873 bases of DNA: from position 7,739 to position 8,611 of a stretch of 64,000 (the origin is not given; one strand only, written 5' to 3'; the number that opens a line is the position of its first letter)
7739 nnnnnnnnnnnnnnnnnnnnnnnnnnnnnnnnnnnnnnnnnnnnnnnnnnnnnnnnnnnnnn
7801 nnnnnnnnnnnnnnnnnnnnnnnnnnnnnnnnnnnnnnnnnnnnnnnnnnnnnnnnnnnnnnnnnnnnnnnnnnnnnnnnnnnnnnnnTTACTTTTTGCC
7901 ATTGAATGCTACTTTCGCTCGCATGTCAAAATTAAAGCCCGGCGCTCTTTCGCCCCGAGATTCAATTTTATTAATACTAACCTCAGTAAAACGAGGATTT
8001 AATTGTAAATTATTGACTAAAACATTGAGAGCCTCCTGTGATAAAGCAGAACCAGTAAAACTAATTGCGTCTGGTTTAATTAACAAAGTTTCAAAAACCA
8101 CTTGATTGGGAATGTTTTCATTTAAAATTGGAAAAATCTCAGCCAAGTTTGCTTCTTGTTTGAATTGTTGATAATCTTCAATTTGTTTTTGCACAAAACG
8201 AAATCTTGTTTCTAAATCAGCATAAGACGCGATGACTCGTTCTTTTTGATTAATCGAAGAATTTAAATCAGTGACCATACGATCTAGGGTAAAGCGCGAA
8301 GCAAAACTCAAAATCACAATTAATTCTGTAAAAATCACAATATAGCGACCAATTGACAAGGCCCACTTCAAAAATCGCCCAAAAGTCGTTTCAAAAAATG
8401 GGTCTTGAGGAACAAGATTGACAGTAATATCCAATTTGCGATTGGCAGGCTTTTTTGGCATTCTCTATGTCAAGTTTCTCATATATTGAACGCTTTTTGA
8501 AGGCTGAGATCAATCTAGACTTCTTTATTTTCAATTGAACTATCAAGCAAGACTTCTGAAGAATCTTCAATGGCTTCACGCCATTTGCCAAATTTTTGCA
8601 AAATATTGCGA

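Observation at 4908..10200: Atypical PilN/PilO-containing operon: murJ, pilN-like, pilO-like, a TM protein, an Ig/FN3 surface protein, then the giant protein, with no pilM, pilP, pilQ or pilin in between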

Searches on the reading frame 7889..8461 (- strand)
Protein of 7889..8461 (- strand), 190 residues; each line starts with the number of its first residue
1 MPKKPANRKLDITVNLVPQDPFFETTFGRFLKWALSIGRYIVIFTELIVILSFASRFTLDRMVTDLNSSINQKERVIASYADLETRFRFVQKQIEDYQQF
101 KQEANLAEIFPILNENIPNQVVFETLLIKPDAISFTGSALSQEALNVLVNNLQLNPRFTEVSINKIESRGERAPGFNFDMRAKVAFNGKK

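Call 5: search_protein_families(library=pfam, proteins=[window:7889-8461:-], max_evalue=1)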
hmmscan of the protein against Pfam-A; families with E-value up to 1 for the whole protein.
window:7889-8461:- (190 aa): 1 family
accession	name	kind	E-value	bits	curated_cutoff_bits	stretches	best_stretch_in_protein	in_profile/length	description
PF05137.18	PilN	-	1.3e-11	44.8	22.8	1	111-184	4-78/78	Fimbrial assembly protein (PilN)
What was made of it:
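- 7889..8461 (-): pilN-like gene, 190 aa. It encodes a short cytoplasmic peptide, a TM helix with conserved FT(E/Q), a coiled coil and a C-terminal ferredoxin-like domain. PF05137 E=1.3e-11 (call 5).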

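Call 6: search_protein_families(library=ncbifam, proteins=[window:7889-8461:-], max_evalue=1)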
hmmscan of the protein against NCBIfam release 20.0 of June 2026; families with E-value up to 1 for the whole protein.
window:7889-8461:- (190 aa): 1 family
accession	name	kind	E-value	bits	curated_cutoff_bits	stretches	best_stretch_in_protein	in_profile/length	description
NF010755.0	PRK14158.1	equivalog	0.17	11.3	200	1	73-114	60-101/198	nucleotide exchange factor GrpE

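Call 11: find_encoding_contigs(protein=window:7889-8461:-, flank=10000, max_places=10)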
Protein window:7889-8461:- (190 aa): 21 contigs read that carry it; 10 places shown.
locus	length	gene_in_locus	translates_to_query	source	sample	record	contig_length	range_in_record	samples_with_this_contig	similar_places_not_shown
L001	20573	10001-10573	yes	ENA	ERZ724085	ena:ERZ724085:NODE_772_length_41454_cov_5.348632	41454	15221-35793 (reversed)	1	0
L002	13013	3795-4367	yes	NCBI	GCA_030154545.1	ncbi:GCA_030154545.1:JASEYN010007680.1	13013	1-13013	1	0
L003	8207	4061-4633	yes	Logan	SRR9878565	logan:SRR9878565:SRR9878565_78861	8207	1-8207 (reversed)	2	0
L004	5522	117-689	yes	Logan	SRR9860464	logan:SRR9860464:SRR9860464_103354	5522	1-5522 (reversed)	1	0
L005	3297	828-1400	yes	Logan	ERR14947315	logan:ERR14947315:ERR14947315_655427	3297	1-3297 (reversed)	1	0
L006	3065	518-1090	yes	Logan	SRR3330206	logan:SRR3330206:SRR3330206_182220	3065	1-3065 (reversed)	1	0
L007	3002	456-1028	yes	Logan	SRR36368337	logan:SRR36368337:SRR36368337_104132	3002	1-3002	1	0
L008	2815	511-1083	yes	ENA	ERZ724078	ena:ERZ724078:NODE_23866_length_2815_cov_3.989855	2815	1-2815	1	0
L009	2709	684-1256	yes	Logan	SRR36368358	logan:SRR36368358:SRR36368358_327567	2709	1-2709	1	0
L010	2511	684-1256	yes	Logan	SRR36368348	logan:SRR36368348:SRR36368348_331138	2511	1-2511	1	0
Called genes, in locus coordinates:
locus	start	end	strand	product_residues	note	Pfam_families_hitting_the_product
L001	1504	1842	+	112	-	-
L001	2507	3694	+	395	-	-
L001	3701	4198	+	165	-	-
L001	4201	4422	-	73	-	PF18901:DUF5657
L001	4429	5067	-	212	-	-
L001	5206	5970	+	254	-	PF13624:SurA_N_3 (faint)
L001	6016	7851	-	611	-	PF00009:GTP_EFTU, PF00071:Ras (faint), PF03144:GTP_EFTU_D2 (weak), PF00679:EFG_C, PF06421:LepA_C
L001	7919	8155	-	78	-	PF01649:Ribosomal_S20p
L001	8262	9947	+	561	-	PF01554:MatE (faint), PF03023:MurJ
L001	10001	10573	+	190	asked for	PF05137:PilN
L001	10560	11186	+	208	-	PF04350:PilO (weak)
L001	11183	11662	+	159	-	-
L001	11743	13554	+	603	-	PF16656:Pur_ac_phosph_N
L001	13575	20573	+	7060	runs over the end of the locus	-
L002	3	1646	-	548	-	?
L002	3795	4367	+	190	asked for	PF05137:PilN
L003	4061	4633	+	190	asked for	PF05137:PilN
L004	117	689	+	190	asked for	PF05137:PilN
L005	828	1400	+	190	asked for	PF05137:PilN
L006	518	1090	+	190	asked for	PF05137:PilN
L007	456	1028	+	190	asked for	PF05137:PilN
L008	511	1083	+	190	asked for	PF05137:PilN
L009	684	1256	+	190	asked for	PF05137:PilN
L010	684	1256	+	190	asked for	PF05137:PilN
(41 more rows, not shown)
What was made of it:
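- Checked: The giant gene is 7,060 codons on a public contig carrying the same genes (call 11).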

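Call 12: find_homologous_proteins(query=window:7889-8461:-, max_evalue=0.001)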
Query window:7889-8461:- (190 aa): 356 proteins with E <= 0.001 among 438 candidates; the best 120 are listed.
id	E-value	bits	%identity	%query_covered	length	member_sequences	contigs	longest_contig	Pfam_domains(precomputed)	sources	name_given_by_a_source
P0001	3.4e-117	406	100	100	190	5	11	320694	PF05137.19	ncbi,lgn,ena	-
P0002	1.5e-100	352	85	100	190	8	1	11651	PF05137.19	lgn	-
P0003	1.1e-99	349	84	100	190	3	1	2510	PF05137.19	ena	-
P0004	3.4e-99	348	84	99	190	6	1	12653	PF05137.19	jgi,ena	-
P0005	5.1e-99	347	84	100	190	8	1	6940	PF05137.19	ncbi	-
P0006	6.6e-99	347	84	100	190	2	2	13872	PF05137.19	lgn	-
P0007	1.1e-97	343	83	100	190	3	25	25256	PF05137.19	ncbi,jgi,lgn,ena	-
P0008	1.2e-97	343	81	100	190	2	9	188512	PF05137.19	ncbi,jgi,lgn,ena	jgi:hypothetical protein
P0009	4.0e-97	341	82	100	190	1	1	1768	PF05137.19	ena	-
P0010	4.0e-97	341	81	100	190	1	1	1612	PF05137.19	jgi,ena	-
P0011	5.6e-97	341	82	100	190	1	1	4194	PF05137.19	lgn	-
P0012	6.1e-97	341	80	100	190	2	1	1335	PF05137.19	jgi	-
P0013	2.7e-96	338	81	100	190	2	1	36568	PF05137.19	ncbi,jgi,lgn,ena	jgi:hypothetical protein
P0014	8.7e-96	337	80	99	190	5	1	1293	PF05137.19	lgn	-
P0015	1.1e-95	336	78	100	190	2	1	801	PF05137.19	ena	-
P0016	2.5e-95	335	81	100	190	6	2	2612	PF05137.19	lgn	-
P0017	1.8e-94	332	79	100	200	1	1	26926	PF05137.19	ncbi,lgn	-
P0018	1.9e-93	329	78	100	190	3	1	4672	PF05137.19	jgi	-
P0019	2.3e-93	329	77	100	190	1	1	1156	PF05137.19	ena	-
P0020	2.6e-93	329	79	99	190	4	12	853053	PF05137.19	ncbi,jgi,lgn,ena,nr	ncbi:MAG: hypothetical protein UT13_C0001G0117 [Candidatus Pacebacteria bacterium GW2011_GWF2_38_9]|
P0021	4.6e-93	328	77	100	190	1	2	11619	PF05137.19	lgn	-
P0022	4.9e-93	328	76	100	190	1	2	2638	PF05137.19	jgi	jgi:Tfp pilus assembly protein PilN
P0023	7.8e-93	327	79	99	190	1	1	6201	PF05137.19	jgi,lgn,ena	-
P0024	7.9e-93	327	78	99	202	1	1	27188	PF05137.19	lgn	-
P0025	1.2e-92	327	78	98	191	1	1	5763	PF05137.19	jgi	jgi:Tfp pilus assembly protein PilN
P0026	1.5e-92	326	77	98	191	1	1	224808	PF05137.19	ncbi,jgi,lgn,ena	-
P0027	3.8e-92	325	78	100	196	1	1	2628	PF05137.19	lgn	-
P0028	1.1e-90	320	75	99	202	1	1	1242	PF05137.19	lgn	-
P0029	1.1e-90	320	78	99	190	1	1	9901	PF05137.19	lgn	-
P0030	7.8e-90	317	75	99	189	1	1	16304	PF05137.19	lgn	-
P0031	2.8e-89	316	74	99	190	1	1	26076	PF05137.19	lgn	-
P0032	5.0e-88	312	75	99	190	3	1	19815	PF05137.19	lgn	-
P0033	1.7e-87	310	75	100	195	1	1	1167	PF05137.19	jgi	jgi:hypothetical protein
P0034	4.7e-86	305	72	100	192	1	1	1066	PF05137.19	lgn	-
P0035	7.5e-86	304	72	100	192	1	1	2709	PF05137.19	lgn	-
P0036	1.1e-84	301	71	100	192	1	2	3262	PF05137.19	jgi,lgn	-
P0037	1.4e-83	297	70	99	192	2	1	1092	PF05137.19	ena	-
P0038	5.1e-82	292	75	91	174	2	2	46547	PF05137.19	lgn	-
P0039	9.3e-75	268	64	94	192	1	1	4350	PF05137.19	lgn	-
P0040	2.3e-74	267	64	94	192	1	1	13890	PF05137.19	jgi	-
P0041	8.4e-74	265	64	94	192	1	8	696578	PF05137.19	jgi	jgi:Tfp pilus assembly protein PilN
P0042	1.3e-73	265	64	97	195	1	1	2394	PF05137.19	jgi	-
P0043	2.4e-73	264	66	96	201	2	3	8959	PF05137.19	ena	-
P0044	4.1e-73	263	66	98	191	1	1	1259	PF05137.19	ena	-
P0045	1.7e-72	261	65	99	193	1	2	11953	PF05137.19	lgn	-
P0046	2.0e-72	261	64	94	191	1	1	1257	PF05137.19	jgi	jgi:Tfp pilus assembly protein PilN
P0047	2.6e-72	260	64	91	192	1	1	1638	PF05137.19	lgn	-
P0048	2.6e-72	260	65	97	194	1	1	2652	PF05137.19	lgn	-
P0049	1.6e-71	258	63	92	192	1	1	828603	PF05137.19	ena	-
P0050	1.6e-71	258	65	97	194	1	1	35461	PF05137.19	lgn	-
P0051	3.3e-71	257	62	92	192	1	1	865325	PF05137.19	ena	-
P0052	3.8e-71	257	60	94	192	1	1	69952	PF05137.19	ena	-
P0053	9.1e-71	255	61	92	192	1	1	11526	PF05137.19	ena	-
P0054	2.7e-70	254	61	98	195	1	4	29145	PF05137.19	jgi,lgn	-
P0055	8.1e-70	252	62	91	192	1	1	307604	PF05137.19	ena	-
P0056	8.3e-70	252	62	100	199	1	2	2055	PF05137.19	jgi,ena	-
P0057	3.4e-68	247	63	99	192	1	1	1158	PF05137.19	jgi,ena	-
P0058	3.8e-68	247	60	98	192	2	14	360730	PF05137.19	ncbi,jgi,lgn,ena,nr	ncbi:MAG: PilN domain-containing protein [Lentimicrobiaceae bacterium]|jgi:Tfp pilus assembly protei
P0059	9.2e-68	246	61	96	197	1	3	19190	PF05137.19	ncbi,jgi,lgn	jgi:Tfp pilus assembly protein PilN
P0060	9.4e-68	246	61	96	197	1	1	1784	PF05137.19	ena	-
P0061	2.0e-67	244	65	89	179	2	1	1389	PF05137.19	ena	-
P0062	1.5e-66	242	59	97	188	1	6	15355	PF05137.19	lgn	-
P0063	3.9e-66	240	61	98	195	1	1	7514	PF05137.19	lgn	-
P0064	8.2e-66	239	60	96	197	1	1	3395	PF05137.19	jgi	jgi:hypothetical protein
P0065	9.1e-66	239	59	96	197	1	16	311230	PF05137.19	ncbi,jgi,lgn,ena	jgi:Tfp pilus assembly protein PilN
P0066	1.4e-65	238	63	91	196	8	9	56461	PF05137.19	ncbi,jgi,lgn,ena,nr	ncbi:MAG TPA: PilN domain-containing protein [Candidatus Woesebacteria bacterium]|nr:PilN domain-con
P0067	1.7e-65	238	59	99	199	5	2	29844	PF05137.19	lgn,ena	-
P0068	2.2e-65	238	60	98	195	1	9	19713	PF05137.19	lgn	-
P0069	2.6e-65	238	63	91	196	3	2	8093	PF05137.19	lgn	-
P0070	5.1e-65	237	58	96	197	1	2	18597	PF05137.19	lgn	-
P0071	6.4e-65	236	63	92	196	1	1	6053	PF05137.19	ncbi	-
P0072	8.5e-65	236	62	90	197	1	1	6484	PF05137.19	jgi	jgi:Tfp pilus assembly protein PilN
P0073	2.9e-64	234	60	96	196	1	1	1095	PF05137.19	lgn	-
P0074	4.0e-64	234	60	96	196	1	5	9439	PF05137.19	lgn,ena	-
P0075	1.3e-63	232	57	97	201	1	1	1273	PF05137.19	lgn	-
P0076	1.5e-63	232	60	96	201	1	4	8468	PF05137.19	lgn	-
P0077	2.1e-63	231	60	96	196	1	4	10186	PF05137.19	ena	-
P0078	3.0e-63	231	60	96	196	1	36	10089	PF05137.19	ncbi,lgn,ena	-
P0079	6.3e-63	230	58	97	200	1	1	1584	PF05137.19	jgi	jgi:Tfp pilus assembly protein PilN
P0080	7.3e-63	230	57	97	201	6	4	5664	PF05137.19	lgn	-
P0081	7.8e-63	229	59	96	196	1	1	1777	PF05137.19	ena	-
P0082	3.8e-62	227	57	97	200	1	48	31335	PF05137.19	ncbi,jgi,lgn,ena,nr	ncbi:MAG: PilN domain-containing protein [Candidatus Pacebacteria bacterium]|jgi:Tfp pilus assembly 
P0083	7.2e-58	213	54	96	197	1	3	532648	PF05137.19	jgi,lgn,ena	-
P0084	7.2e-58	213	53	95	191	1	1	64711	PF05137.19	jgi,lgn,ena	-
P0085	1.8e-57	212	54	98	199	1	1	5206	PF05137.19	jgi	jgi:Tfp pilus assembly protein PilN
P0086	1.9e-57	212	54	95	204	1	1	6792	PF05137.19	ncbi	-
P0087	3.9e-57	211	56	95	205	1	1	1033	PF05137.19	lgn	-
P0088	4.6e-57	211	53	98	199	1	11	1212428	PF05137.19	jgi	jgi:Tfp pilus assembly protein PilN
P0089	5.2e-57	211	55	97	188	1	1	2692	PF05137.19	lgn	-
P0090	7.4e-57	210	54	95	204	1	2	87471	PF05137.19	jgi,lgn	jgi:Tfp pilus assembly protein PilN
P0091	9.4e-57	210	58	89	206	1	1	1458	PF05137.19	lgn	-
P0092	1.5e-56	209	56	96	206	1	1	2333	PF05137.19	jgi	jgi:hypothetical protein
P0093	1.5e-56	209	54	93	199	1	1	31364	PF05137.19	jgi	jgi:hypothetical protein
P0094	1.8e-56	209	53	93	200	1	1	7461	PF05137.19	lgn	-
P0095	2.3e-56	208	55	97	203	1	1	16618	PF05137.19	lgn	-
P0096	4.0e-56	208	74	68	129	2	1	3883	PF05137.19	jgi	jgi:Tfp pilus assembly protein PilN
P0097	4.1e-56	208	54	96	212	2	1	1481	PF05137.19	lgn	-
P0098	6.0e-56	207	53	93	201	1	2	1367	PF05137.19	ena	-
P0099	6.3e-56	207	53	95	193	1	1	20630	PF05137.19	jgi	jgi:Tfp pilus assembly protein PilN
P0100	9.9e-56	206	54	92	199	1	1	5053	PF05137.19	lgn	-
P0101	1.4e-55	206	56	97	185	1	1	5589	PF05137.19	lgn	-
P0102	2.1e-55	205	53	95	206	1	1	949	PF05137.19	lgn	-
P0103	2.1e-55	205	54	91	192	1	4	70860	PF05137.19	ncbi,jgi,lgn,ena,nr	ncbi:PilN domain-containing protein [Patescibacteria group bacterium]|nr:PilN domain-containing prot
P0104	2.4e-55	205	54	96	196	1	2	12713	PF05137.19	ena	-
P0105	2.5e-55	205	53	97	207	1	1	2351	PF05137.19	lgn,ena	-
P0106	2.8e-55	205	54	96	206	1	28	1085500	PF05137.19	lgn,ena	-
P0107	3.0e-55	205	56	95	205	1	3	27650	PF05137.19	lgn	-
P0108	3.3e-55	205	54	96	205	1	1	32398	PF05137.19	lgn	-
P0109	3.6e-55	205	50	98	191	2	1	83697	PF05137.19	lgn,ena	-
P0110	3.7e-55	205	53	95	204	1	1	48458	PF05137.19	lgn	-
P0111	3.7e-55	205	51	96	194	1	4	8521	PF05137.19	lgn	-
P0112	4.2e-55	204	54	98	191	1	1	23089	PF05137.19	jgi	jgi:Tfp pilus assembly protein PilN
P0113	4.5e-55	204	53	96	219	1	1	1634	PF05137.19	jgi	jgi:Tfp pilus assembly protein PilN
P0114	4.8e-55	204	54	96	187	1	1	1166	PF05137.19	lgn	-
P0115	5.5e-55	204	54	96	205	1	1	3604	PF05137.19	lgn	-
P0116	5.6e-55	204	52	95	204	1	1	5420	PF05137.19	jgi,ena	-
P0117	7.5e-55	204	54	96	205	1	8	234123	PF05137.19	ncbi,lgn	-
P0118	7.6e-55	203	54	96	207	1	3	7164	PF05137.19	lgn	-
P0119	1.0e-54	203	55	96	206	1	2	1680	PF05137.19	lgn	-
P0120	1.4e-54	203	53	96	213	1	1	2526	PF05137.19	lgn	-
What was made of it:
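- On PilN (PF05137): All 120 listed homologues carry PF05137 (call 12).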

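Call 13: find_encoding_contigs(protein=P0020, flank=10000, max_places=2)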
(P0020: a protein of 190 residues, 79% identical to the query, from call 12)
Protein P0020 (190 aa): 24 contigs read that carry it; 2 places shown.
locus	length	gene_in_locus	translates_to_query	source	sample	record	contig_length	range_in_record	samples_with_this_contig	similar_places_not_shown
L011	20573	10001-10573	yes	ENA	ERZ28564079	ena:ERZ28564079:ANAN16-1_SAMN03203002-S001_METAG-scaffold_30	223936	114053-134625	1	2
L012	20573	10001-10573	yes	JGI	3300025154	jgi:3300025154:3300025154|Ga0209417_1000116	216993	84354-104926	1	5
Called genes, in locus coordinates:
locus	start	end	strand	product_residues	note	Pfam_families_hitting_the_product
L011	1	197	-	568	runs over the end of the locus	PF02543:Carbam_trans_N, PF00814:TsaD (faint), PF16861:Carbam_trans_C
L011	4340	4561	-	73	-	PF18901:DUF5657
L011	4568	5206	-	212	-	-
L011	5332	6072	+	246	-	PF13624:SurA_N_3 (weak), PF13623:SurA_N_2 (faint)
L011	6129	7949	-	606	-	PF00009:GTP_EFTU, PF00679:EFG_C, PF06421:LepA_C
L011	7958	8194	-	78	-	PF01649:Ribosomal_S20p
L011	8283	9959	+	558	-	PF01554:MatE (weak), PF03023:MurJ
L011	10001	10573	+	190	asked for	PF05137:PilN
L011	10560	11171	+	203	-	PF04350:PilO (weak)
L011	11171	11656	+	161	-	-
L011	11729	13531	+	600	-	PF16656:Pur_ac_phosph_N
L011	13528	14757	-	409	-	PF00704:Glyco_hydro_18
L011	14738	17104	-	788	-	PF00912:Transgly, PF00905:Transpeptidase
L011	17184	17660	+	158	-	-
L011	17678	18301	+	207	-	PF13189:Cytidylate_kin2 (weak), PF13207:AAA_17 (weak), PF13238:AAA_18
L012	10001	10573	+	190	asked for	PF05137:PilN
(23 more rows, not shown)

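Call 14: find_encoding_contigs(protein=P0041, flank=10000, max_places=2)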
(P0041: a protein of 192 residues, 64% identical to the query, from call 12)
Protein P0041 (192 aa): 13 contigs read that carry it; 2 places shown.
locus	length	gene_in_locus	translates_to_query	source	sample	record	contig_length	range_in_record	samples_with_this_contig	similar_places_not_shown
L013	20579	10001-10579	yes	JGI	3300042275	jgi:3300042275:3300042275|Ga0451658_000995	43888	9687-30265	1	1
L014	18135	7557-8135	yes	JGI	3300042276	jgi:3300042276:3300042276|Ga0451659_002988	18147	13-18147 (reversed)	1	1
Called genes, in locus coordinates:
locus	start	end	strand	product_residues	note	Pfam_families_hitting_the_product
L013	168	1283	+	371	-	PF01041:DegT_DnrJ_EryC1, PF00155:Aminotran_1_2, PF00266:Aminotran_5, PF01053:Cys_Met_Meta_PP (weak), PF01212:Beta_elim_lyase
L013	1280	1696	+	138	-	-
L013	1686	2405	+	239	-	PF00535:Glycos_transf_2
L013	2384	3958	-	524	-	-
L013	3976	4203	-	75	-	PF18901:DUF5657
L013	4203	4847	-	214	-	-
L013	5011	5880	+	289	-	-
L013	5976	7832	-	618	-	PF00009:GTP_EFTU, PF22042:EF-G_D2 (weak), PF03144:GTP_EFTU_D2 (weak), PF00679:EFG_C, PF06421:LepA_C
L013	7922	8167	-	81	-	PF01649:Ribosomal_S20p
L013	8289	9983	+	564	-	PF01554:MatE (faint), PF01943:Polysacc_synt (weak), PF03023:MurJ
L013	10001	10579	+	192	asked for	PF05137:PilN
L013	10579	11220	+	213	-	PF04350:PilO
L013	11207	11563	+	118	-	-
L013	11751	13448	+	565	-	PF16656:Pur_ac_phosph_N (weak)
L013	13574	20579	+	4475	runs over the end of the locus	-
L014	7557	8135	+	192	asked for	PF05137:PilN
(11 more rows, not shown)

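Call 15: find_encoding_contigs(protein=P0088, flank=10000, max_places=2)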
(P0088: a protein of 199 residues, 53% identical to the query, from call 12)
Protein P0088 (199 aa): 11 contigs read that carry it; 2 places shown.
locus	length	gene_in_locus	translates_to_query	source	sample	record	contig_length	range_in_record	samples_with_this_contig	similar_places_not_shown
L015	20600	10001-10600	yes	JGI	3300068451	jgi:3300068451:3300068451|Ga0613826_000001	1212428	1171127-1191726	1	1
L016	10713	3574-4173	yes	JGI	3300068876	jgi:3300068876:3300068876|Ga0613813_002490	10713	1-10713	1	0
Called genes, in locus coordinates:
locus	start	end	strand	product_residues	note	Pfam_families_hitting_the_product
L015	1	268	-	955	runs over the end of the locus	-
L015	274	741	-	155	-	-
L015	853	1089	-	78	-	-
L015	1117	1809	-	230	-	PF02224:Cytidylate_kin, PF13189:Cytidylate_kin2 (weak), PF13238:AAA_18 (faint)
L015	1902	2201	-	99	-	PF18917:LiaI-LiaF-like_TM1, PF22570:LiaF-TM (weak)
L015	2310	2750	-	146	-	PF01668:SmpB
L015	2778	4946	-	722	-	-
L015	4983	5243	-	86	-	PF18901:DUF5657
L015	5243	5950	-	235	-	-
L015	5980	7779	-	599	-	PF00009:GTP_EFTU, PF03144:GTP_EFTU_D2, PF00679:EFG_C, PF06421:LepA_C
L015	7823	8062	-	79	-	PF01649:Ribosomal_S20p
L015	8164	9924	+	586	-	PF01554:MatE (faint), PF03023:MurJ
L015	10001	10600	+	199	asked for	PF05137:PilN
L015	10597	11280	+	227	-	PF04350:PilO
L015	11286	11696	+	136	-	-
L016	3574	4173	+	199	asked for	PF05137:PilN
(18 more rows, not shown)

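Call 25: find_related_loci(query=A1, collection=genome_contigs, flank=10000)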
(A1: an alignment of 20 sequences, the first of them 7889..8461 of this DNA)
Query A1 (190 aa) in genome_contigs; peptide patterns used: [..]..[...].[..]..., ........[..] (x = any residue, [..] = any of these).
141 stretches matched a pattern; 130 encode a relative of the query (tblastn E <= 1e-3); the best 80 are kept; 80 distinct loci.
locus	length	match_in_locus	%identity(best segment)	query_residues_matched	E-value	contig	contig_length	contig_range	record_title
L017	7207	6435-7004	86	1-190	4e-110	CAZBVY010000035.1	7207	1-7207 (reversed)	MAG TPA_asm: uncultured Pseudomonadales bacterium isolate binchicken_co212_140 genome assembly, contig: NODE_13531_lengt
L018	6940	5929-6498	84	1-190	1e-106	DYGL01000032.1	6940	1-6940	MAG TPA_asm: Candidatus Microgenomatus sp. isolate BE2012_4_39_12 Afr_mines_BE2012_4148_length_6940_cov_4_769063, whole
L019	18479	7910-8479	83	1-190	2e-105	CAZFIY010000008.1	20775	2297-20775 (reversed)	MAG TPA_asm: uncultured Pseudomonadales bacterium isolate SRP192927_co2_730 genome assembly, contig: NODE_3895_length_20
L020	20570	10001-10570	81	1-190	3e-105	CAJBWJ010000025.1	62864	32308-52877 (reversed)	uncultured bacterium isolate Loc080925-5-5m_bin-0562 genome assembly, contig: bin-0562:25/86, whole genome shotgun seque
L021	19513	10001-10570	81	1-190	9e-104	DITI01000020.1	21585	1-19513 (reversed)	MAG TPA_asm: Candidatus Pacebacteria bacterium UBA6188 UBA6188_contig_64842, whole genome shotgun sequence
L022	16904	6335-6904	79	1-190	3e-102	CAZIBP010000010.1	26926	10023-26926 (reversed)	MAG TPA_asm: uncultured Pseudomonadales bacterium isolate SRP093185_co1_41 genome assembly, contig: NODE_963_length_2692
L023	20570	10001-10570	78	1-190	3e-102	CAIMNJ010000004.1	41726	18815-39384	uncultured bacterium isolate LaPlata_bin-1529 genome assembly, contig: bin-1529:04/18, whole genome shotgun sequence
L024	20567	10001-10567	80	1-189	2e-101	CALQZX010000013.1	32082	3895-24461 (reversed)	MAG: Parcubacteria group bacterium isolate MiH-14oct19-109 genome assembly, contig: MiH-14oct19-C2520, whole genome shot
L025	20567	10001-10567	79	1-189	7e-101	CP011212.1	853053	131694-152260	MAG: candidate division TM6 bacterium GW2011_GWF2_28_16 chromosome, complete genome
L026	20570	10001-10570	77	1-190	7e-100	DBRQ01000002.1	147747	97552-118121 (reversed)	MAG TPA_asm: Candidatus Pacebacteria bacterium UBA1364 UBA1364_contig_776, whole genome shotgun sequence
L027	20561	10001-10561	77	3-189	2e-99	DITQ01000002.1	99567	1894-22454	MAG TPA_asm: Candidatus Pacebacteria bacterium UBA6180 UBA6180_contig_11878, whole genome shotgun sequence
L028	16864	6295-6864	77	1-190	8e-99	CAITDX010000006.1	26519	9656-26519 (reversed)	uncultured bacterium isolate LaPlata_bin-3499 genome assembly, contig: bin-3499:06/85, whole genome shotgun sequence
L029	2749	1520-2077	60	3-189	8e-76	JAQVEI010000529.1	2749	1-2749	MAG: Lentimicrobiaceae bacterium isolate STE_131 NODE_136455_length_2749_cov_1.769260_Sandtown_E, whole genome shotgun s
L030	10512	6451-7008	60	3-189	8e-75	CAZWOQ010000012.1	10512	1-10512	MAG TPA_asm: uncultured Pseudomonadales bacterium isolate SRP216815_co1_77 genome assembly, contig: NODE_8517_length_105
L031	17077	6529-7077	61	3-185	2e-74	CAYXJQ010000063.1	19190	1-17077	MAG TPA_asm: uncultured Pseudomonadales bacterium isolate SRP067234_co1_163 genome assembly, contig: k99_100107, whole g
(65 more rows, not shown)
